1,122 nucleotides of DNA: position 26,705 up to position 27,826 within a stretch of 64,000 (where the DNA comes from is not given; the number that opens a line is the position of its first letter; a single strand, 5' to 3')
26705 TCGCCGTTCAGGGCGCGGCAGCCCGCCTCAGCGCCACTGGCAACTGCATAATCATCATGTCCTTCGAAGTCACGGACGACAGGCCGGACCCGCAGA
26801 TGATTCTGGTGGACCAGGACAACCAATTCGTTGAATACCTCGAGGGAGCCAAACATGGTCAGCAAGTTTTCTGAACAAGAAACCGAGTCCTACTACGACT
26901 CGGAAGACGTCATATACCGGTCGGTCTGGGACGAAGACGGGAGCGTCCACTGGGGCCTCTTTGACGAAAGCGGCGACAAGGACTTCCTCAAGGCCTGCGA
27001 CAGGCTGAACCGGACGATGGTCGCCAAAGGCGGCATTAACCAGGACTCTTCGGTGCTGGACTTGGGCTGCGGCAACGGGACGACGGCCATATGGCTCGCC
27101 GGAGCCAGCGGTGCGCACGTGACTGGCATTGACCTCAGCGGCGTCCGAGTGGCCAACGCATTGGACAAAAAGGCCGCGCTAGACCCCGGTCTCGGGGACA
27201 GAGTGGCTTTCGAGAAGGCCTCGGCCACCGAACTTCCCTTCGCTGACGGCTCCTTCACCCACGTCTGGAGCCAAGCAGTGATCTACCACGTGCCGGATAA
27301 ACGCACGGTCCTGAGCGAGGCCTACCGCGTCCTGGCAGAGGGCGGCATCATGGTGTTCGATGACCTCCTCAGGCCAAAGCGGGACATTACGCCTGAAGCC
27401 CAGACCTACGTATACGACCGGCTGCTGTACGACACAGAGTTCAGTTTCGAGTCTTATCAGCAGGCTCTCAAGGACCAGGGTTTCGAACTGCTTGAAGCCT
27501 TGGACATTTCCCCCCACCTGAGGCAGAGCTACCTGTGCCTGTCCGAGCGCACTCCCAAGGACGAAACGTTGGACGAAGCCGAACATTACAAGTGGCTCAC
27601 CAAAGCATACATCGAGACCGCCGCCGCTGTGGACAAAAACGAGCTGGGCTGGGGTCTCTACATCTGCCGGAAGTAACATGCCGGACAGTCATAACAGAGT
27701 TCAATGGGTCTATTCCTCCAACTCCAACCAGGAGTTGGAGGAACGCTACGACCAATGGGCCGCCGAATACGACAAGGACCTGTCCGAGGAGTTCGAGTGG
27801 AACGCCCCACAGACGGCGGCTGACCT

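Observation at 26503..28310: panD translationally coupled to two SAM-dependent methyltransferases: candidate beta-alanine betaine pathway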

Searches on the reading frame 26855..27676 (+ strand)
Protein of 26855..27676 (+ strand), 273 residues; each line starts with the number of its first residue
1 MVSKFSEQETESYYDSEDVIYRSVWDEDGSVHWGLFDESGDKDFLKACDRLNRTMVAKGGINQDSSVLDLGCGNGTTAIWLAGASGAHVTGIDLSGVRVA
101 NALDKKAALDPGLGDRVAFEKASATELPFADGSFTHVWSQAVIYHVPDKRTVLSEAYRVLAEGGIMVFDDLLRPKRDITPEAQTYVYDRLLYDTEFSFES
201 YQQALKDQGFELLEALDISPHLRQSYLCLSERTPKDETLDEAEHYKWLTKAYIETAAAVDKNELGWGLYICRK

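Call 3: search_protein_families(library=pfam, proteins=[window:26855-27676:+], max_evalue=0.01)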
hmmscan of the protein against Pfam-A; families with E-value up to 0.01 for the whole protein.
window:26855-27676:+ (273 aa): 12 families
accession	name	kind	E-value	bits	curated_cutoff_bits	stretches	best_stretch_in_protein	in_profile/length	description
PF08241.18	Methyltransf_11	-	2.7e-23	82.9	21.2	1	68-168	1-95/95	Methyltransferase domain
PF13649.12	Methyltransf_25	-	2.9e-21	76.4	27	1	67-164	1-97/97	Methyltransferase domain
PF13847.12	Methyltransf_31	-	5.6e-19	68.7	27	1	62-171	2-112/145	Methyltransferase domain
PF13489.12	Methyltransf_23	-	4.4e-16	59.5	27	1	46-214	8-163/164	Methyltransferase domain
PF08242.18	Methyltransf_12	-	2.7e-15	57.3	30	1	68-165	1-97/98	Methyltransferase domain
PF01209.24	Ubie_methyltran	-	1.1e-11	44.9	20.1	1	60-175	44-158/233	ubiE/COQ5 methyltransferase family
PF02353.26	CMAS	-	1.5e-09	38.1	27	1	7-223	7-223/273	Mycolic acid cyclopropane synthetase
PF07021.18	MetW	-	2.4e-05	24.5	21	1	61-159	11-101/193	Methionine biosynthesis protein MetW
PF08003.17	Methyltransf_9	-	0.00056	19.4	23.8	1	63-171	115-220/315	Protein of unknown function (DUF1698)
PF05175.20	MTS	-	0.0013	18.9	23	1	63-99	31-68/170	Methyltransferase small domain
PF05724.17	TPMT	-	0.0013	18.8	26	1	65-134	39-106/218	Thiopurine S-methyltransferase (TPMT)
PF13578.12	Methyltransf_24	-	0.0035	18.6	26.3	1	69-170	2-104/105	Methyltransferase domain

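Call 4: search_protein_families(library=ncbifam, proteins=[window:26855-27676:+], max_evalue=0.01)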
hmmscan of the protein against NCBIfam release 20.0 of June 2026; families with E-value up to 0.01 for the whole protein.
window:26855-27676:+ (273 aa): 50 families (the best 25 are shown)
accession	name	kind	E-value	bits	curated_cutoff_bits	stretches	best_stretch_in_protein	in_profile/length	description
NF041675.1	sarc_dimgly_tmase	equivalog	2.6e-29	103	550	1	11-272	13-276/278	sarcosine/dimethylglycine N-methyltransferase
NF045667.1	MTase_DVU1556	equivalog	2.2e-26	92.7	155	1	51-270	10-211/213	DVU_1556 family methyltransferase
NF040539.1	AST_met_ArsM_2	exception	6e-22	78.7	240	1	62-260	55-250/262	putative arsinothricin biosynthesis methyltransferase ArsM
NF041537.1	ArsM_AhpD_UU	exception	2.6e-19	69.2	510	1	58-172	71-184/345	arsenite methyltransferase/AhpD domain selenoprotein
NF041536.1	ArsM_DUF2284_UU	exception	1.1e-17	63.6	575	1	59-172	72-185/459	arsenite methyltransferase/DUF2284 domain selenoprotein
NF043040.1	corrin_prot_MT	hypoth_equivalog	9.6e-16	57.9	180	1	49-177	28-156/216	corrinoid protein-associated methyltransferase CpaM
TIGR01934.1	MenG_MenH_UbiE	subfamily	1e-15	57.6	158.35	1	54-181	30-154/223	ubiquinone/menaquinone biosynthesis methyltransferase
NF047649.1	MTase_UXPK_star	exception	3.3e-15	55.9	460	1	58-171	72-184/283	methyltransferase/UXPK-star double selenoprotein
NF008823.0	PRK11873.1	subfamily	7.4e-15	55.1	263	1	61-211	75-224/272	arsenite methyltransferase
TIGR02072.1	BioC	equivalog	9e-15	55.1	184.95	1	47-172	19-136/244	malonyl-ACP O-methyltransferase BioC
NF053839.1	CPFASynBruc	equivalog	1.4e-13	50.6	600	1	6-176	118-284/410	cyclopropane fatty acid synthase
NF001244.0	PRK00216.1-5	equivalog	1.8e-13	50.3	216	1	53-185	38-170/236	bifunctional demethylmenaquinone methyltransferase/2-methoxy-6-polyprenyl-1,4-benzoquinol methylase UbiE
NF007610.0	PRK10258.1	equivalog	5.8e-12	45.5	342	1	61-177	40-147/251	malonyl-ACP O-methyltransferase BioC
NF001242.0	PRK00216.1-3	equivalog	2e-11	43.8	351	1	62-166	67-173/258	bifunctional demethylmenaquinone methyltransferase/2-methoxy-6-polyprenyl-1,4-benzoquinol methylase UbiE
NF001243.0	PRK00216.1-4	equivalog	2.3e-11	43.5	235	1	58-170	42-153/237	demethylmenaquinone methyltransferase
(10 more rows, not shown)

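Call 8: find_homologous_proteins(query=window:26855-27676:+, max_evalue=0.00001)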
Query window:26855-27676:+ (273 aa): 998 proteins with E <= 0.00001 among 2989 candidates; the best 120 are listed.
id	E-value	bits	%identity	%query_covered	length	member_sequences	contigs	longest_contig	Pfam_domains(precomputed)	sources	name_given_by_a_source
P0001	1.3e-167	574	93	100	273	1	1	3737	PF07021.19,PF13847.13,PF13489.13,PF02353.27,PF13649.13,PF01209.25,PF08241.19,PF08242.19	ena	-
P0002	6.5e-167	572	91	100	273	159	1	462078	PF13847.13,PF13489.13,PF02353.27,PF13649.13,PF01209.25,PF08241.19,PF08242.19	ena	-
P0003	8.5e-165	565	90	100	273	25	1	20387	PF13847.13,PF13489.13,PF02353.27,PF13649.13,PF01209.25,PF08241.19,PF08242.19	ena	-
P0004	2.8e-159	547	86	100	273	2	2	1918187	PF13847.13,PF13489.13,PF02353.27,PF13649.13,PF01209.25,PF08241.19,PF08242.19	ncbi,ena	-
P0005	1.0e-156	538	85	100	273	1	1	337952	PF07021.19,PF13847.13,PF13489.13,PF02353.27,PF13649.13,PF01209.25,PF08241.19,PF08242.19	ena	-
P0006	2.4e-156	537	85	100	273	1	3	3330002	PF07021.19,PF13847.13,PF13489.13,PF02353.27,PF13649.13,PF01209.25,PF08241.19,PF08242.19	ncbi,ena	-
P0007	4.3e-155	533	85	100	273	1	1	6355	PF13847.13,PF13489.13,PF08003.18,PF02353.27,PF13649.13,PF01209.25,PF08241.19,PF08242.19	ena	-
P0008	2.6e-153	527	83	100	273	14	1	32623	PF13847.13,PF13489.13,PF02353.27,PF13649.13,PF01209.25,PF08241.19,PF08242.19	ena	-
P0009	8.6e-152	522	82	100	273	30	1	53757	PF07021.19,PF13847.13,PF13489.13,PF05724.18,PF02353.27,PF13649.13,PF01209.25,PF08241.19,PF08242.19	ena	-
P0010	1.6e-151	521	83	100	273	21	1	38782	PF07021.19,PF13847.13,PF13489.13,PF02353.27,PF13649.13,PF01209.25,PF08241.19,PF08242.19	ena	-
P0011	2.4e-151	521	82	100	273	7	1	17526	PF07021.19,PF13847.13,PF13489.13,PF02353.27,PF05175.21,PF13649.13,PF01209.25,PF08241.19,PF08242.19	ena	-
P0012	5.4e-151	519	84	100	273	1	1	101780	PF13847.13,PF13489.13,PF02353.27,PF13649.13,PF01209.25,PF08241.19,PF08242.19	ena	-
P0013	1.5e-150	518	82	100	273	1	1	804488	PF13847.13,PF13489.13,PF08003.18,PF02353.27,PF13649.13,PF01209.25,PF08241.19,PF08242.19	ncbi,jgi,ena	jgi:ubiquinone/menaquinone biosynthesis C-methylase UbiE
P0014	3.3e-150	517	83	99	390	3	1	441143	PF13847.13,PF13489.13,PF08003.18,PF02353.27,PF13649.13,PF01209.25,PF08241.19,PF02261.23,PF08242.19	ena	-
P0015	3.9e-150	517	83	100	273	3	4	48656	PF07021.19,PF13847.13,PF13489.13,PF02353.27,PF13649.13,PF01209.25,PF08241.19,PF08242.19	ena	-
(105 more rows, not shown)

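Call 10: find_related_loci(query=A1, collection=genome_contigs, flank=8000)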
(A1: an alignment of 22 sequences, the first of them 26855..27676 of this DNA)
Query A1 (273 aa) in genome_contigs; peptide patterns used: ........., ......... (x = any residue, [..] = any of these).
530 stretches matched a pattern; 295 encode a relative of the query (tblastn E <= 1e-3); the best 80 are kept; 80 distinct loci.
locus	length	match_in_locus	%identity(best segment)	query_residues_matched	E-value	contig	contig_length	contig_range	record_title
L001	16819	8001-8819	91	1-273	6e-170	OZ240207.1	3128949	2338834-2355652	MAG: Dehalococcoidia bacterium isolate 3f106f04-5a50-46dd-94d3-5b382f65daaf genome assembly, chromosome: 1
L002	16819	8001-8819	90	1-273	2e-169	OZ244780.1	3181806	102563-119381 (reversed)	MAG: Dehalococcoidia bacterium isolate 5f96cbe3-438d-44fc-9d38-e394ee4f63dc genome assembly, chromosome: 1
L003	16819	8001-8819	89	1-273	1e-168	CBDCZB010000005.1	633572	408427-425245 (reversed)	MAG: Dehalococcoidia bacterium isolate ba092683-2743-4c74-9192-48684eccfa31 genome assembly, contig: contig_5, whole gen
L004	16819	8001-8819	86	1-273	2e-163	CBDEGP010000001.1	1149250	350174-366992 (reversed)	MAG: Dehalococcoidia bacterium isolate d5c63d68-82bf-4002-88ac-25e9112c7103 genome assembly, contig: contig_1, whole gen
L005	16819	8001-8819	85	1-273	6e-161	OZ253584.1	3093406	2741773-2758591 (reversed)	MAG: Dehalococcoidia bacterium isolate 03c8e236-5a43-4a8a-a010-48565315aea4 genome assembly, chromosome: 1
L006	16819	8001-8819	85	1-273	1e-160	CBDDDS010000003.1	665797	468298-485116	MAG: Dehalococcoidia bacterium isolate db2bbbab-11a9-477a-bdcc-a3d7ed85a633 genome assembly, contig: contig_3, whole gen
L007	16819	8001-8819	85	1-273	1e-160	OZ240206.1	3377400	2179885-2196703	MAG: Dehalococcoidia bacterium isolate 2e453fae-0281-4c22-a0b3-57af5dde5db4 genome assembly, chromosome: 1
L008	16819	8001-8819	86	1-273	1e-160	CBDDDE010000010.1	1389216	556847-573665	MAG: Dehalococcoidia bacterium isolate ab05cfd7-02f2-4a27-9691-689cd7b926e2 genome assembly, contig: contig_10, whole ge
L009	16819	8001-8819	85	1-273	3e-160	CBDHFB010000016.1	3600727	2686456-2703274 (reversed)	MAG: Dehalococcoidia bacterium isolate 5892fe59-49e4-48a8-8c95-40c51a55cd3e genome assembly, contig: contig_12, whole ge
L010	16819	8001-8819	85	1-273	1e-159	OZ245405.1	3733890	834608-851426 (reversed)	MAG: Dehalococcoidia bacterium isolate 4242a2cd-c548-43ce-a6cb-d471f6a5c9d8 genome assembly, chromosome: 1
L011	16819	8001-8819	85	1-273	2e-159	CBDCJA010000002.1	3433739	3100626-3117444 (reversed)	MAG: Dehalococcoidia bacterium isolate 74759a26-e43e-47b4-bd7b-8cfaae66933d genome assembly, contig: contig_2, whole gen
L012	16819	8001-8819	84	1-273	2e-159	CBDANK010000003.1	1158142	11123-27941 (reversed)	MAG: Dehalococcoidia bacterium isolate a1dbf65f-fdea-4ccb-8455-25db03c06324 genome assembly, contig: contig_3, whole gen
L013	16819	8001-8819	84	1-273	2e-158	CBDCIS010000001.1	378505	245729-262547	MAG: Dehalococcoidia bacterium isolate 8e13df92-f4f3-4e34-85da-b913360e8956 genome assembly, contig: contig_1, whole gen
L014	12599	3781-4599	84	1-273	2e-158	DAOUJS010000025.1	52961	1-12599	MAG TPA_asm: Dehalococcoidia bacterium isolate S34_277 k113_820473, whole genome shotgun sequence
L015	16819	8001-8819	83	1-273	1e-157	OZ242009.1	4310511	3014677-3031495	MAG: Dehalococcoidia bacterium isolate 899261b6-bc8c-404b-9ed8-1f9bb82080cc genome assembly, chromosome: 1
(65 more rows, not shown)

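Call 15: search_solved_structures(query=window:26855-27676:+, max_evalue=0.00001, show_alignments=3)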
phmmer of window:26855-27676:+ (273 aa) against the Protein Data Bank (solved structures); distinct sequences matched with E-value up to 0.00001: 41.
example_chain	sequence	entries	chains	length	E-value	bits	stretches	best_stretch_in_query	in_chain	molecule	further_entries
8zc8_A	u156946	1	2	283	1.4e-31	113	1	30-237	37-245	MitM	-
21zq_A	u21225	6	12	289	1.5e-31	112.9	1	30-237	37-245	MitM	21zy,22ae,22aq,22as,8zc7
6uv6_A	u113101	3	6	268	8.5e-30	107.2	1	29-231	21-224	D-glucose O-methyltransferase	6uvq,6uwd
3bus_A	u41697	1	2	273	6.3e-25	91.2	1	8-182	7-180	Methyltransferase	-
7v6h_A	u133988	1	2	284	3.4e-21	79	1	34-223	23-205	Cyclopropane fatty-acyl-phospholipid synthase-like methyltransferase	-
5wp5_A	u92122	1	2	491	5.4e-20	75.1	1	53-271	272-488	Phosphomethylethanolamine N-methyltransferase 2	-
5wp4_A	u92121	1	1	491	7.5e-19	71.3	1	54-272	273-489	Phosphoethanolamine N-methyltransferase 1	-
4pne_A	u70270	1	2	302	2.7e-18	69.5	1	8-223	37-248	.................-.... protein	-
2o57_A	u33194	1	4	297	3.2e-18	69.2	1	3-214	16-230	putative sarcosine dimethylglycine methyltransferase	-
5gm1_A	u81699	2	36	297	1.1e-15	60.9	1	63-223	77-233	O-methylransferase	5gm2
3sm3_A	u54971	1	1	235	3e-12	49.6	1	60-167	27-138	SAM-dependent methyltransferases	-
4ine_A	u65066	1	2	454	9.6e-12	48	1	59-233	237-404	Protein PMT-2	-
5evj_A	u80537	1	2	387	3.7e-10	42.8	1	66-176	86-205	Arsenite methyltransferase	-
4krh_A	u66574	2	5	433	4.8e-10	42.4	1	61-237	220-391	Phosphoethanolamine N-methyltransferase 2 | Phospholethanolamine N-methyltransferase 2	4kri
4mwz_A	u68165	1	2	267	5.1e-09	39.1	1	60-237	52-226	Phosphoethanolamine N-methyltransferase, putative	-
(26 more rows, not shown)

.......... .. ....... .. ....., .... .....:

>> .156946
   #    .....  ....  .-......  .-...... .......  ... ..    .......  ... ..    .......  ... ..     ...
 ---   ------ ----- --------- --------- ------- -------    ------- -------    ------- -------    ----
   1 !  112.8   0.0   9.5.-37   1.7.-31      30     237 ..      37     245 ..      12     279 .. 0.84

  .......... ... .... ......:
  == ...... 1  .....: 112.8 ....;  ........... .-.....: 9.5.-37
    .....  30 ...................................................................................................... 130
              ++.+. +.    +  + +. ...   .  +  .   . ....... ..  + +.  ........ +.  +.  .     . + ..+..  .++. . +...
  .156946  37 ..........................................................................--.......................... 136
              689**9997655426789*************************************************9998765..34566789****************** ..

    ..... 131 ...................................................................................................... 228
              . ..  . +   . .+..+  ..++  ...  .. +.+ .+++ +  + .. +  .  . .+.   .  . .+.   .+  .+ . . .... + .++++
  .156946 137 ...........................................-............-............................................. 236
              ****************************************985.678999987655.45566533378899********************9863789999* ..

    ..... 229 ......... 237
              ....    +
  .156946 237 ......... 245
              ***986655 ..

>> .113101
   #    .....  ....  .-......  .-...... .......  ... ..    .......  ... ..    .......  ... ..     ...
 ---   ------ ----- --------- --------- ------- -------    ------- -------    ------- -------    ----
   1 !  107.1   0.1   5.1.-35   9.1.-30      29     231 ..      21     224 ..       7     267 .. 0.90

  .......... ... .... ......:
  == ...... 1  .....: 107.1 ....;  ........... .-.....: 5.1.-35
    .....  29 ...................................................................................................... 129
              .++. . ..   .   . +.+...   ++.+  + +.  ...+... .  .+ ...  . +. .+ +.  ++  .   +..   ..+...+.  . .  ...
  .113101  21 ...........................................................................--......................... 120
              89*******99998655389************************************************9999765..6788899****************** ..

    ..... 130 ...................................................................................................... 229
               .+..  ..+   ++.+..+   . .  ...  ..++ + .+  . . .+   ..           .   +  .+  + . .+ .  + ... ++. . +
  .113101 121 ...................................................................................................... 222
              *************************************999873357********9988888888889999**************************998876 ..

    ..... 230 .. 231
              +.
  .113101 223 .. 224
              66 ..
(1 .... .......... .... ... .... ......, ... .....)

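Call 38: search_protein_representatives(protein=window:26855-27676:+)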
Query: 273 residues. Proteins with E-value up to 0.001 (for the whole library): 33238; up to 1e-10: 2302; up to 1e-30: 67. The best 150 are listed.
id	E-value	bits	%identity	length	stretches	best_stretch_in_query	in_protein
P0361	8.5e-84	297.4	51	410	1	1-273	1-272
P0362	4.2e-83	295.2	49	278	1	1-273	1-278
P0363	6.8e-74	265.0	48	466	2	2-271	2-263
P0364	7.5e-69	248.4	66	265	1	4-183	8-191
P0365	1.4e-67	244.3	70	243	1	55-213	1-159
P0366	5.7e-67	242.3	44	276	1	2-273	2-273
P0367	1.1e-65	238.0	38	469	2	3-273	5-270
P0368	3.9e-65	236.2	45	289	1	4-270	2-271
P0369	2.0e-64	233.9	47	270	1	5-273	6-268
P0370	4.1e-64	232.9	44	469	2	7-273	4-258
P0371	1.3e-63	231.3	46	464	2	5-236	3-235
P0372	2.1e-63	230.6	44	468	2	3-270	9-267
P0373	3.2e-63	230.0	56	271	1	2-181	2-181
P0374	5.5e-63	229.2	41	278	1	3-273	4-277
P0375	7.9e-63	228.7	45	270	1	3-273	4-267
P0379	3.0e-59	217.0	43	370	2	4-273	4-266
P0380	4.8e-59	216.3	44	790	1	3-273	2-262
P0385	1.7e-55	204.6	38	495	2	4-273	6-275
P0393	1.1e-51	192.1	41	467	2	5-267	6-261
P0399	3.9e-48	180.5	51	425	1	5-187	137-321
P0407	5.7e-42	160.3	36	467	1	7-269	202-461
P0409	7.5e-40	153.3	34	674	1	8-272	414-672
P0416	3.0e-36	141.5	32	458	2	3-273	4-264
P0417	3.6e-36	141.3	33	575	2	5-268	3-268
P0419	1.8e-35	139.0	32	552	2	31-220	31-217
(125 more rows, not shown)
